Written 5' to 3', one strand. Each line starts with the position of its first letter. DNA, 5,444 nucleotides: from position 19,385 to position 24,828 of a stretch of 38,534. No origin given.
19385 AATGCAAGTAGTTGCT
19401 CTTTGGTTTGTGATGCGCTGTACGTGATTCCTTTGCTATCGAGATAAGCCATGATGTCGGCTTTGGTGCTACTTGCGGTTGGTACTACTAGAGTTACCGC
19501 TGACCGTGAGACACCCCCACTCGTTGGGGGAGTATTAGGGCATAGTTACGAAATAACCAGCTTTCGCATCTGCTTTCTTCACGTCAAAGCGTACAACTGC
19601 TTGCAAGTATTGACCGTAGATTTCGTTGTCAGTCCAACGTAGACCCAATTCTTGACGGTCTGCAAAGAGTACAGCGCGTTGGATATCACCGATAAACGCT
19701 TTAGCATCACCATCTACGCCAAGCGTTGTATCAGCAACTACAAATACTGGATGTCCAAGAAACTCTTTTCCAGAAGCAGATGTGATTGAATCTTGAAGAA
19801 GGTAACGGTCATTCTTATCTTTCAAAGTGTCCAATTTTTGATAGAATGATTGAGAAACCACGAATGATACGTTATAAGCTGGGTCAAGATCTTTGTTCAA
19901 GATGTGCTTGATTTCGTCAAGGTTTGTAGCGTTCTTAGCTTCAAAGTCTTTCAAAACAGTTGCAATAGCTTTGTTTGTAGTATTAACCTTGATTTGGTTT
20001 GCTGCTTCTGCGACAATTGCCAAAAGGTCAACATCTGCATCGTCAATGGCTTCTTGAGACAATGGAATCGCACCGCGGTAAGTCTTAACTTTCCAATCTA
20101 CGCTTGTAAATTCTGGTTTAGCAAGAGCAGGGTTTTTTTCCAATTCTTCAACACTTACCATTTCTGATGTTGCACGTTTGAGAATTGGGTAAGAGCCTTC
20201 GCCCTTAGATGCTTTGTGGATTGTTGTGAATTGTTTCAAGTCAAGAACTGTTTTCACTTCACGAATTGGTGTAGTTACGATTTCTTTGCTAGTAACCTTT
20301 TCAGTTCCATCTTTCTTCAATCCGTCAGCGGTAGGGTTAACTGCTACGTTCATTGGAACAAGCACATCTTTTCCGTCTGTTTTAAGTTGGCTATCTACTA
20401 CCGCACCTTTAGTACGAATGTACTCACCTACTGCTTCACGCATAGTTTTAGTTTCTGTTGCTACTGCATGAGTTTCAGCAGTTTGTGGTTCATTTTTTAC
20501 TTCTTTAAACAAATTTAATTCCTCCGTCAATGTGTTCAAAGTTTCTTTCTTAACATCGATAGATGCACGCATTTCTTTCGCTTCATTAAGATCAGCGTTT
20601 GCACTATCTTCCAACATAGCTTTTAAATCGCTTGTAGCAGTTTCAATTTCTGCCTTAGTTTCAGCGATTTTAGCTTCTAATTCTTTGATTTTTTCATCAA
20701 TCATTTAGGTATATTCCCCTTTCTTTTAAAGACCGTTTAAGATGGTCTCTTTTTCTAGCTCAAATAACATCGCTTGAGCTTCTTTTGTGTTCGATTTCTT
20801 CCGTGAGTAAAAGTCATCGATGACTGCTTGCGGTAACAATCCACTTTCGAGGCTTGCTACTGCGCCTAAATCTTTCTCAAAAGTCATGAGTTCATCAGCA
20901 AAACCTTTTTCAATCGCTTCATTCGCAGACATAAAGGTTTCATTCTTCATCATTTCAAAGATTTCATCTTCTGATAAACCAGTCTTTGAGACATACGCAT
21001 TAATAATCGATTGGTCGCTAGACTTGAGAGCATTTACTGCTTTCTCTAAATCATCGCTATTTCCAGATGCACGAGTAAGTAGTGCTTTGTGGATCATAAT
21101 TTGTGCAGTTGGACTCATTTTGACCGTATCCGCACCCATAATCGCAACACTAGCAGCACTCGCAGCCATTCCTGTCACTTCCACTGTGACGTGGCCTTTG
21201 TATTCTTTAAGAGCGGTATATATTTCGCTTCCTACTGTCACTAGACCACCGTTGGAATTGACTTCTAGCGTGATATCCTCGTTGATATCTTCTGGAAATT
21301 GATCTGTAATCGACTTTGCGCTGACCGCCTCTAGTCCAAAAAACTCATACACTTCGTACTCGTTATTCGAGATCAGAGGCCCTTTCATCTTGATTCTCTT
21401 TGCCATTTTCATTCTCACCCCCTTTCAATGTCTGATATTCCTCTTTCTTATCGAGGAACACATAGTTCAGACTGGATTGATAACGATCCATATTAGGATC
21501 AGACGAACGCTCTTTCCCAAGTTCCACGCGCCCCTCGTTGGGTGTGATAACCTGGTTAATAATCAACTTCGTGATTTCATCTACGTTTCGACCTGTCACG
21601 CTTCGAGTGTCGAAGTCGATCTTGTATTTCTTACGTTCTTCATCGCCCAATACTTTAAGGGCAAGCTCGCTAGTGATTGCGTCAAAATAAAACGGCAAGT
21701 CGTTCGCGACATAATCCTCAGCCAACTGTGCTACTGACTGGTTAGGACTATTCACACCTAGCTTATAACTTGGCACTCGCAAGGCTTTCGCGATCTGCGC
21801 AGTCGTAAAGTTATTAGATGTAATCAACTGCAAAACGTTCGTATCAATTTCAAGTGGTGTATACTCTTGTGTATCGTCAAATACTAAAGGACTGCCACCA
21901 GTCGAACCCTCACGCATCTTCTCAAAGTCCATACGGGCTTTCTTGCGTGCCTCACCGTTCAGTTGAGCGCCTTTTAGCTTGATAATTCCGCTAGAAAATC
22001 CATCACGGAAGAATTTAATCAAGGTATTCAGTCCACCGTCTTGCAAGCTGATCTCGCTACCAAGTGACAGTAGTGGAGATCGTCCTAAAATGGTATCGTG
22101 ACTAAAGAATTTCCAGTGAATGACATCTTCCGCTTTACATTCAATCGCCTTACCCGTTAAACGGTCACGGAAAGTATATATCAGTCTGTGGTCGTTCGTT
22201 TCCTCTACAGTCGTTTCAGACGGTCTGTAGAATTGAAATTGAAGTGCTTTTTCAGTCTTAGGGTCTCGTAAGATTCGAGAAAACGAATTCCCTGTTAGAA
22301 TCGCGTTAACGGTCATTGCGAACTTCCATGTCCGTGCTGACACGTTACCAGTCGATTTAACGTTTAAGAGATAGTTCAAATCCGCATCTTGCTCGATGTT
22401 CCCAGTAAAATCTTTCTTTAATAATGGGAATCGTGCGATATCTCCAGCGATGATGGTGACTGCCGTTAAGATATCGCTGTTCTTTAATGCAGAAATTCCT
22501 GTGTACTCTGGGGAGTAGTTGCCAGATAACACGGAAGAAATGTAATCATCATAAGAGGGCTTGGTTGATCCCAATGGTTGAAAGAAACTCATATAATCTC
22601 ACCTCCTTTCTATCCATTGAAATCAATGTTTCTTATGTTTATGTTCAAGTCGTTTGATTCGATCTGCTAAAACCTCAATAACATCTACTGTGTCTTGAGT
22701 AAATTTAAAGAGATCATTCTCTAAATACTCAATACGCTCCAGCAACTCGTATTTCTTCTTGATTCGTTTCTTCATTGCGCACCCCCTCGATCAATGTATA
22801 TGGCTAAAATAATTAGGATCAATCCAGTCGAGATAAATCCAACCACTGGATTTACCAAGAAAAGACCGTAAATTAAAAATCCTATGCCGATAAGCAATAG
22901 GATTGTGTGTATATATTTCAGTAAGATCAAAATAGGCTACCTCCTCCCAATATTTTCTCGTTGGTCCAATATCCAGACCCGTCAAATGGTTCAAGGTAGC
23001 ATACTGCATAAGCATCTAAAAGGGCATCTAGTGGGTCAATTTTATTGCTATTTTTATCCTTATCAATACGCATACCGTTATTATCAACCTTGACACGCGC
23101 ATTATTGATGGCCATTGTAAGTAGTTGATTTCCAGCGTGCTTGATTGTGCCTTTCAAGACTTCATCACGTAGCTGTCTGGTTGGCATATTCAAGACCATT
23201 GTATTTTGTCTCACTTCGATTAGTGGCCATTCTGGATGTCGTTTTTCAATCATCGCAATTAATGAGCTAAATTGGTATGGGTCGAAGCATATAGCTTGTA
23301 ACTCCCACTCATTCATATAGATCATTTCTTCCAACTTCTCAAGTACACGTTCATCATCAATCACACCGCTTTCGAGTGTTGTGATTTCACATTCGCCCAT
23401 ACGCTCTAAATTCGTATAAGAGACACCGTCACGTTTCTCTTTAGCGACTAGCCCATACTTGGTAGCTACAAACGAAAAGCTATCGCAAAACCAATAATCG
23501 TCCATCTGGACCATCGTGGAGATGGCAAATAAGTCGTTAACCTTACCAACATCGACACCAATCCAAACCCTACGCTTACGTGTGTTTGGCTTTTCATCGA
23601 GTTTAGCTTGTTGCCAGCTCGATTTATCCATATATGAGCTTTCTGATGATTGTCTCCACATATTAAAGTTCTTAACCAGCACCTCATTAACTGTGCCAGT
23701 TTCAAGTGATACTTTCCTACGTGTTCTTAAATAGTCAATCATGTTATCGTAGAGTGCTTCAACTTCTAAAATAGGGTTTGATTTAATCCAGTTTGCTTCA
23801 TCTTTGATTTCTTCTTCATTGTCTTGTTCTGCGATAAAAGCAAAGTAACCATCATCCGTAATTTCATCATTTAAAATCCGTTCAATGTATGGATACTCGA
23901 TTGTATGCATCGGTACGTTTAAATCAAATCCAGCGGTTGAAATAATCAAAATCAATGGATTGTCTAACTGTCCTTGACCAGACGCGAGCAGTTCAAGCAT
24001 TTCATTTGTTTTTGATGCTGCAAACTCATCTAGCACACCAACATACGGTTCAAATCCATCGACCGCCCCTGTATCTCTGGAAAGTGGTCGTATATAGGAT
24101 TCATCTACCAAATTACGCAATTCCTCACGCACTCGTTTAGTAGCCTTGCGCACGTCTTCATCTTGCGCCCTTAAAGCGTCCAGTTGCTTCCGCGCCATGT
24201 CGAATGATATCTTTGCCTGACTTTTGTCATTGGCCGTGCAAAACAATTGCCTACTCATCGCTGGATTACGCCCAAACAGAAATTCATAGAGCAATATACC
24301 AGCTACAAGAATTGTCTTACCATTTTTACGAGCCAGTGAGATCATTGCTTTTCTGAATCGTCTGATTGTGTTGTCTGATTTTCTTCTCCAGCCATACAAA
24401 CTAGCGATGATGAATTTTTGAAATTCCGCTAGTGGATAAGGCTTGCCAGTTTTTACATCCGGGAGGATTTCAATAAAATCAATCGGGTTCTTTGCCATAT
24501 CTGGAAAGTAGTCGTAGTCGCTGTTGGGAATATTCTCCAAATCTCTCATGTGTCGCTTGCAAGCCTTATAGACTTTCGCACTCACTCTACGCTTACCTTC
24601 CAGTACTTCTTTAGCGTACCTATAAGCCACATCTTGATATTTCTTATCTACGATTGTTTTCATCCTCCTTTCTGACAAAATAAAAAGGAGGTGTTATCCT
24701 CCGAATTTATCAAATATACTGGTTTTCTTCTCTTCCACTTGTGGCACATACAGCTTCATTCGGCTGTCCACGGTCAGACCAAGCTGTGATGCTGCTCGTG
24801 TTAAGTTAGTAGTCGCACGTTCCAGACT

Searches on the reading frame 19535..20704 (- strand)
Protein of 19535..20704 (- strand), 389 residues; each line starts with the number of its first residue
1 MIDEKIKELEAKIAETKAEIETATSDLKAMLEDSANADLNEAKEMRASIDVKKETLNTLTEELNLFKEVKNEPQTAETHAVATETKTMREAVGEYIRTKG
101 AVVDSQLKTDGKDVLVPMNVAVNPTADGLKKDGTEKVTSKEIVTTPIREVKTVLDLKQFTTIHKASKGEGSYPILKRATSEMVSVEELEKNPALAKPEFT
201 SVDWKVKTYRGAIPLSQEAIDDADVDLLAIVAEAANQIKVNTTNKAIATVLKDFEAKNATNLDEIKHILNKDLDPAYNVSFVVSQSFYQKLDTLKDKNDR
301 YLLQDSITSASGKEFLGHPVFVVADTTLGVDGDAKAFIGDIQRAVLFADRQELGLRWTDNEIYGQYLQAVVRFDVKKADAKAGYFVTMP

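Call 75: search_protein_families(library=phrogs, max_evalue=0.00001, proteins=[window:19535-20704:-])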
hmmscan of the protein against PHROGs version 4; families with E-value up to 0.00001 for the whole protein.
window:19535-20704:- (389 aa): 3 families
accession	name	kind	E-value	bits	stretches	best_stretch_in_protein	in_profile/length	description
phrog_10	-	head and packaging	7.4e-66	224.6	1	2-387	261-632/752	major head protein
phrog_2263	-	head and packaging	3.7e-40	139.3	1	11-387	181-542/551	major head protein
phrog_15928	-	head and packaging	8.4e-08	33.4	1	220-376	2-161/185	major head protein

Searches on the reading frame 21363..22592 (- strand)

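Call 75: search_protein_families(library=phrogs, max_evalue=0.00001, proteins=[window:21363-22592:-])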
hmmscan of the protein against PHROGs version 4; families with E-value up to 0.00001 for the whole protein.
window:21363-22592:- (409 aa): 4 families
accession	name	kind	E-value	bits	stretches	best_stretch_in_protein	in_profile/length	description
phrog_12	-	head and packaging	3.3e-87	295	1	1-402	48-457/646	portal protein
phrog_5929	-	head and packaging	5.8e-59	200.1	1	187-401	4-225/228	portal protein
phrog_2662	-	head and packaging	1.7e-11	44.4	1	42-367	71-412/717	portal protein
phrog_2271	-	head and packaging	2.3e-10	39.9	1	42-355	56-378/859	portal protein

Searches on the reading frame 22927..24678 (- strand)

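Call 75: search_protein_families(library=phrogs, max_evalue=0.00001, proteins=[window:22927-24678:-])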
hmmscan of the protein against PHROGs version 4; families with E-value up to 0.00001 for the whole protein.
window:22927-24678:- (583 aa): 7 families
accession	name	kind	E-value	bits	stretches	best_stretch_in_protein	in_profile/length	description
phrog_9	-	head and packaging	9.7e-157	525.1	1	11-573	168-676/812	terminase large subunit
phrog_2699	-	head and packaging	3.5e-73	247.2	1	262-569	2-302/315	terminase large subunit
phrog_4914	-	head and packaging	4.2e-47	161.5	1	10-213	3-212/213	terminase large subunit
phrog_10517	-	head and packaging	2.7e-31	109.8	1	9-134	28-156/207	terminase large subunit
phrog_7331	-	head and packaging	2.7e-28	98.8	1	468-567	1-99/113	terminase large subunit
phrog_2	-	head and packaging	2.9e-10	40.5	1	46-399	250-533/807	terminase large subunit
phrog_37124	-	unknown function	8.9e-06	26.6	0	400-498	30-131/143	-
